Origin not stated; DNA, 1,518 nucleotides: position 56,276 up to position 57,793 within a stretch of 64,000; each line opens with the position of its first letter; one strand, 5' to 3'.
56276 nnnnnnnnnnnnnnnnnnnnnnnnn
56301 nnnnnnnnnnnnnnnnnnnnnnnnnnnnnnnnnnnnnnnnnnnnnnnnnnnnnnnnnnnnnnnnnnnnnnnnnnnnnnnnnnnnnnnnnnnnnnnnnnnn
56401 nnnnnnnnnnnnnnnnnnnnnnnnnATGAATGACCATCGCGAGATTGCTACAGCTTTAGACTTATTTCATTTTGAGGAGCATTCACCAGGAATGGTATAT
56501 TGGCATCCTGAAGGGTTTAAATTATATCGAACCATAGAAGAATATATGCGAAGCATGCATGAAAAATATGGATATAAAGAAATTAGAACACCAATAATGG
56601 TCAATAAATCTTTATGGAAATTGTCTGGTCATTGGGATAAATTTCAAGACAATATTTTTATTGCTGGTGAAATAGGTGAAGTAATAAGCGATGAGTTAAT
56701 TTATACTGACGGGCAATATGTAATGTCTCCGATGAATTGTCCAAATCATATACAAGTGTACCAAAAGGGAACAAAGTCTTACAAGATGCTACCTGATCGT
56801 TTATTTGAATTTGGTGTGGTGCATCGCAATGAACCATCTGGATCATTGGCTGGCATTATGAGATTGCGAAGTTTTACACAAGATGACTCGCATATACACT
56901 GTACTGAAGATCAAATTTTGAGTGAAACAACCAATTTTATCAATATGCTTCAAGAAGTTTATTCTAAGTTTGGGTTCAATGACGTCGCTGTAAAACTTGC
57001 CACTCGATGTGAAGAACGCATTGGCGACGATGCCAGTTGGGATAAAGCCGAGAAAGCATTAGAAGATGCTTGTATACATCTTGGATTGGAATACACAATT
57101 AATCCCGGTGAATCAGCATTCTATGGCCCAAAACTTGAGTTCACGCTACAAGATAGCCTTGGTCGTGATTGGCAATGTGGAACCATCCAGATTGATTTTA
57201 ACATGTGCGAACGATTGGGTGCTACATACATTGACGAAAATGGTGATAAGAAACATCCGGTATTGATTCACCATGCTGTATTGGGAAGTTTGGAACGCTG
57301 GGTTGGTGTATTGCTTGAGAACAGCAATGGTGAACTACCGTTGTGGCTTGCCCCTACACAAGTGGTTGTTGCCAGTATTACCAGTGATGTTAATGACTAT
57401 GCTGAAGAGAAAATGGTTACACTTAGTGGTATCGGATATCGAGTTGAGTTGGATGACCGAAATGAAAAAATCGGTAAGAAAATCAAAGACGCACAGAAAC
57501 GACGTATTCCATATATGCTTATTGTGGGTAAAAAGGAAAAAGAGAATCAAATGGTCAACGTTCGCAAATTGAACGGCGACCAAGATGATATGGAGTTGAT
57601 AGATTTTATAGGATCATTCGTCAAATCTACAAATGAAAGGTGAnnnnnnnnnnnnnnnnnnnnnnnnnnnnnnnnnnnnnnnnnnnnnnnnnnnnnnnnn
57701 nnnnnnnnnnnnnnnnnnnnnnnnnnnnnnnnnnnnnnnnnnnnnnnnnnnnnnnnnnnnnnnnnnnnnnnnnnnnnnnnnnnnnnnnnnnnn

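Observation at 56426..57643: Threonyl-tRNA synthetase missing its entire N-terminal TGS + editing region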

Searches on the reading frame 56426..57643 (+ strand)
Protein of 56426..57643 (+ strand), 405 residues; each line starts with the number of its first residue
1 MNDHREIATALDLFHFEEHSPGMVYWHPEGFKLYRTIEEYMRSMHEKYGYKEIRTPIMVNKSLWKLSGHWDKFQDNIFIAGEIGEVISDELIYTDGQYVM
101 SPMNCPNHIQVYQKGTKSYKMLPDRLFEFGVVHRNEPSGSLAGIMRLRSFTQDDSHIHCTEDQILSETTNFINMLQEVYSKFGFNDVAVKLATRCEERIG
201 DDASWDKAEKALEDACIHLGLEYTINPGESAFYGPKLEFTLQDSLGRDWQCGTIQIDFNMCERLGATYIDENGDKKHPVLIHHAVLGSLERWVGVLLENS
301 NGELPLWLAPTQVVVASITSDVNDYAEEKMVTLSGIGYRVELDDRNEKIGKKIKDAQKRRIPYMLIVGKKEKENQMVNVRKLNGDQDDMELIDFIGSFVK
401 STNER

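Call 3: search_protein_families(library=pfam, proteins=[window:56426-57643:+], max_evalue=0.01)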
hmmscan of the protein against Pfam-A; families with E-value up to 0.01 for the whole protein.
window:56426-57643:+ (405 aa): 2 families
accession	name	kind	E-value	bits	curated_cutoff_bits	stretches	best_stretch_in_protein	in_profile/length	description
PF00587.30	tRNA-synt_2b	-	5e-44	150.9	29.3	1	96-299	9-178/179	tRNA synthetase class II core domain (G, H, P, S and T)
PF03129.25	HGTP_anticodon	-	4e-19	69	21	1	312-396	1-89/94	Anticodon binding domain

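Call 4: search_protein_families(library=ncbifam, proteins=[window:56426-57643:+], max_evalue=0.01)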
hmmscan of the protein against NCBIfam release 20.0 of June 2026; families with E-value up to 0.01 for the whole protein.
window:56426-57643:+ (405 aa): 14 families
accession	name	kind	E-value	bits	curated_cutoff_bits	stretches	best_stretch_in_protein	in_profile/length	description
TIGR00418.1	thrS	equivalog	1.4e-146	489.8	383.65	1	2-396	171-559/565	threonine--tRNA ligase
NF003068.0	PRK03991.1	equivalog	4.7e-61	206.9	484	1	2-401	197-591/613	threonine--tRNA ligase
NF006625.0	PRK09194.1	equivalog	1.1e-24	87.2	558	2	19-190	35-196/559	proline--tRNA ligase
NF008979.1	PRK12325.1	exception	5.7e-21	74.9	550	2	19-193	35-199/437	proline--tRNA ligase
TIGR00442.1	hisS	equivalog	1.4e-20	73.7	286.75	2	22-194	5-162/406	histidine--tRNA ligase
TIGR00408.1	proS_fam_I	equivalog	3.4e-20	72.4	437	2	21-181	28-183/475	proline--tRNA ligase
TIGR00409.1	proS_fam_II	equivalog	1.3e-19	70.6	306.7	2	21-188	37-194/568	proline--tRNA ligase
NF003211.1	PRK04173.1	equivalog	2.8e-14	52.8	312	1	24-78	28-84/454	glycine--tRNA ligase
NF011500.0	PRK14938.1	equivalog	2.2e-12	46.6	362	1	300-389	264-354/387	Ser-tRNA(Thr) hydrolase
TIGR00389.1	glyS_dimeric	equivalog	5.9e-12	44.9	243.3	2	22-80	28-87/565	glycine--tRNA ligase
NF009085.0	PRK12420.1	equivalog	1.8e-08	34.1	540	1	333-388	360-415/426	histidine--tRNA ligase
TIGR00414.1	serS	equivalog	1.4e-06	27.6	301.65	1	3-80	141-222/418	serine--tRNA ligase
NF002120.0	PRK00960.1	equivalog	0.00065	18.4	611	1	69-166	283-379/518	serine--tRNA ligase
TIGR02367.1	PylS_Cterm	equivalog_domain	0.00071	19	178.15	1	37-164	31-146/242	pyrrolysine--tRNA(Pyl) ligase large subunit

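Call 6: search_dna_similar(query=window:56426-57643:+, collection=phages, mode=protein, max_rows=30)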
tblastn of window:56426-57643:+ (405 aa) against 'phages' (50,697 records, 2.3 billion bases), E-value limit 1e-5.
Records with a match: 30; places in all: 30; records where one place covers at least 80% of the query: 21.
Best place of each record, by identity: <60% 30.
By first word of the organism name: Bacteriophage 10; Listeria 6; Acinetobacter 2; Vibrio 2; Staphylococcus 2; Enterococcus 2; Salmonella 2; uncultured 1; Sinorhizobium 1; Pseudomonas 1; and 1 more.
By host as written in the record: - 14; Listeria monocytogenes 6; Staphylococcus aureus 2; Vibrio anguillarum strain 90-11-286 1; Vibrio anguillarum strain PF430-3 1; Sinohrizobium meliloti NRRL L-50 1; Enterococcus faecalis 1; Pseudomonas sp. 1; and 3 more.
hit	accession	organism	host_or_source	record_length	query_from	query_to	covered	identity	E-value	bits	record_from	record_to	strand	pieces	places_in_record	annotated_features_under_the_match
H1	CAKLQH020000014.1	Acinetobacter phage MD-2021a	not known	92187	3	402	99%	48.5%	9e-127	408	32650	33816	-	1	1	thrS: threonine tRNA synthetase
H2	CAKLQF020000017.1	Acinetobacter phage MD-2021a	not known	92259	3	402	99%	48.5%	9e-127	408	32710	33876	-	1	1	thrS: threonine tRNA synthetase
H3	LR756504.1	uncultured phage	metagenomic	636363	1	394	97%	48.2%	2e-123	399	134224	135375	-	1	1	record has no annotation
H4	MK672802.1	Vibrio phage Va_90-11-286_p16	Vibrio anguillarum strain 90-11-286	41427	2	405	100%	46.9%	3e-127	410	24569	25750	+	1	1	threonine-tRNA ligase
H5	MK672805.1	Vibrio phage Va_PF430-3_p42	Vibrio anguillarum strain PF430-3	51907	2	405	100%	46.9%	3e-127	410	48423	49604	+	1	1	threonine-tRNA ligase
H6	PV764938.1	Sinorhizobium phage Phosso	Sinohrizobium meliloti NRRL L-50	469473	3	395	97%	46.6%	2e-121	393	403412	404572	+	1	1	threonyl-tRNA synthetase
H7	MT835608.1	Bacteriophage sp.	human fecal samples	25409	2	405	100%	42.7%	7e-109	357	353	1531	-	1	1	record has no annotation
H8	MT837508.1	Bacteriophage sp.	human fecal samples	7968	2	396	98%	43.4%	4e-105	346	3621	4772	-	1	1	record has no annotation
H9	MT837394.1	Bacteriophage sp.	human fecal samples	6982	2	394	97%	41.8%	9e-99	328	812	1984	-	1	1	record has no annotation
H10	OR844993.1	Staphylococcus phage SA 1306 Kay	Staphylococcus aureus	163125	3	399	98%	40.1%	4e-93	311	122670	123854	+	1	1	record has no annotation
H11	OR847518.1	Listeria phage LM 4-11-1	Listeria monocytogenes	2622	3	401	99%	39.2%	5e-91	297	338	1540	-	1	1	record has no annotation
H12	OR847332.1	Listeria phage LM 4-11-1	Listeria monocytogenes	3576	2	404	100%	38.3%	1e-91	304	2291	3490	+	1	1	record has no annotation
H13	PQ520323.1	Enterococcus phage IME_EF3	-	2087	2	403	99%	38.2%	1e-91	295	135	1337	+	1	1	record has no annotation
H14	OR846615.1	Enterococcus phage Efs 1-1-1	Enterococcus faecalis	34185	3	403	99%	38.3%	3e-87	295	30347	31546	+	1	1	record has no annotation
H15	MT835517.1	Bacteriophage sp.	human fecal samples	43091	3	405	100%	37.3%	5e-85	288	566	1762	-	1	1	record has no annotation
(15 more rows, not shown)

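Call 8: search_solved_structures(query=window:56426-57643:+, show_alignments=2)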
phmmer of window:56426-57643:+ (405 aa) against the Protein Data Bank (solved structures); distinct sequences matched with E-value up to 0.001: 35.
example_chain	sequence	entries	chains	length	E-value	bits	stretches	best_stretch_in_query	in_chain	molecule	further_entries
6vu9_A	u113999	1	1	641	1.6e-134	452.1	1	1-394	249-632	Threonine--tRNA ligase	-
8wij_B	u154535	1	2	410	6.2e-125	420.5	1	1-391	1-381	Threonine--tRNA ligase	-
4p3o_A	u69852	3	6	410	1.6e-124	419.2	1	1-391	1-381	Threonine--tRNA ligase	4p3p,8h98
4hwo_A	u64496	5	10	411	3.8e-124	417.9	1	2-391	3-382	Threonine--tRNA ligase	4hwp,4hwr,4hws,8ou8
1evk_A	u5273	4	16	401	4.8e-124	417.6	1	3-391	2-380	THREONYL-TRNA SYNTHETASE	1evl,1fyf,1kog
8h99_A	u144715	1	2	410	5.7e-124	417.3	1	1-391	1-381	Threonine--tRNA ligase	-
8qic_A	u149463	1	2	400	8.6e-124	416.8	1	3-391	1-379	Threonine--tRNA ligase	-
8wih_A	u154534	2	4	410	1.1e-123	416.4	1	1-391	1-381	Threonine--tRNA ligase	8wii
8wia_A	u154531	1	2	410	1.1e-123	416.4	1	1-391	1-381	Threonine--tRNA ligase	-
1qf6_A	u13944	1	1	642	1.5e-123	415.9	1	2-391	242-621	THREONYL-TRNA SYNTHETASE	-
8h9c_A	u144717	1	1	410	2.9e-123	415.1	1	1-391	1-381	Threonine--tRNA ligase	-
8h9a_A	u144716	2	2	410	2.9e-123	415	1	1-391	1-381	Threonine--tRNA ligase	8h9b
8wig_A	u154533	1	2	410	7.5e-123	413.7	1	1-391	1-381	Threonine--tRNA ligase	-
6l2p_A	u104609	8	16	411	1.5e-122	412.7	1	2-394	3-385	Threonine--tRNA ligase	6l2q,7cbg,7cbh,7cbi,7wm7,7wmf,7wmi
1nyq_A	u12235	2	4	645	1.6e-93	317.1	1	2-399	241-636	threonyl-tRNA synthetase 1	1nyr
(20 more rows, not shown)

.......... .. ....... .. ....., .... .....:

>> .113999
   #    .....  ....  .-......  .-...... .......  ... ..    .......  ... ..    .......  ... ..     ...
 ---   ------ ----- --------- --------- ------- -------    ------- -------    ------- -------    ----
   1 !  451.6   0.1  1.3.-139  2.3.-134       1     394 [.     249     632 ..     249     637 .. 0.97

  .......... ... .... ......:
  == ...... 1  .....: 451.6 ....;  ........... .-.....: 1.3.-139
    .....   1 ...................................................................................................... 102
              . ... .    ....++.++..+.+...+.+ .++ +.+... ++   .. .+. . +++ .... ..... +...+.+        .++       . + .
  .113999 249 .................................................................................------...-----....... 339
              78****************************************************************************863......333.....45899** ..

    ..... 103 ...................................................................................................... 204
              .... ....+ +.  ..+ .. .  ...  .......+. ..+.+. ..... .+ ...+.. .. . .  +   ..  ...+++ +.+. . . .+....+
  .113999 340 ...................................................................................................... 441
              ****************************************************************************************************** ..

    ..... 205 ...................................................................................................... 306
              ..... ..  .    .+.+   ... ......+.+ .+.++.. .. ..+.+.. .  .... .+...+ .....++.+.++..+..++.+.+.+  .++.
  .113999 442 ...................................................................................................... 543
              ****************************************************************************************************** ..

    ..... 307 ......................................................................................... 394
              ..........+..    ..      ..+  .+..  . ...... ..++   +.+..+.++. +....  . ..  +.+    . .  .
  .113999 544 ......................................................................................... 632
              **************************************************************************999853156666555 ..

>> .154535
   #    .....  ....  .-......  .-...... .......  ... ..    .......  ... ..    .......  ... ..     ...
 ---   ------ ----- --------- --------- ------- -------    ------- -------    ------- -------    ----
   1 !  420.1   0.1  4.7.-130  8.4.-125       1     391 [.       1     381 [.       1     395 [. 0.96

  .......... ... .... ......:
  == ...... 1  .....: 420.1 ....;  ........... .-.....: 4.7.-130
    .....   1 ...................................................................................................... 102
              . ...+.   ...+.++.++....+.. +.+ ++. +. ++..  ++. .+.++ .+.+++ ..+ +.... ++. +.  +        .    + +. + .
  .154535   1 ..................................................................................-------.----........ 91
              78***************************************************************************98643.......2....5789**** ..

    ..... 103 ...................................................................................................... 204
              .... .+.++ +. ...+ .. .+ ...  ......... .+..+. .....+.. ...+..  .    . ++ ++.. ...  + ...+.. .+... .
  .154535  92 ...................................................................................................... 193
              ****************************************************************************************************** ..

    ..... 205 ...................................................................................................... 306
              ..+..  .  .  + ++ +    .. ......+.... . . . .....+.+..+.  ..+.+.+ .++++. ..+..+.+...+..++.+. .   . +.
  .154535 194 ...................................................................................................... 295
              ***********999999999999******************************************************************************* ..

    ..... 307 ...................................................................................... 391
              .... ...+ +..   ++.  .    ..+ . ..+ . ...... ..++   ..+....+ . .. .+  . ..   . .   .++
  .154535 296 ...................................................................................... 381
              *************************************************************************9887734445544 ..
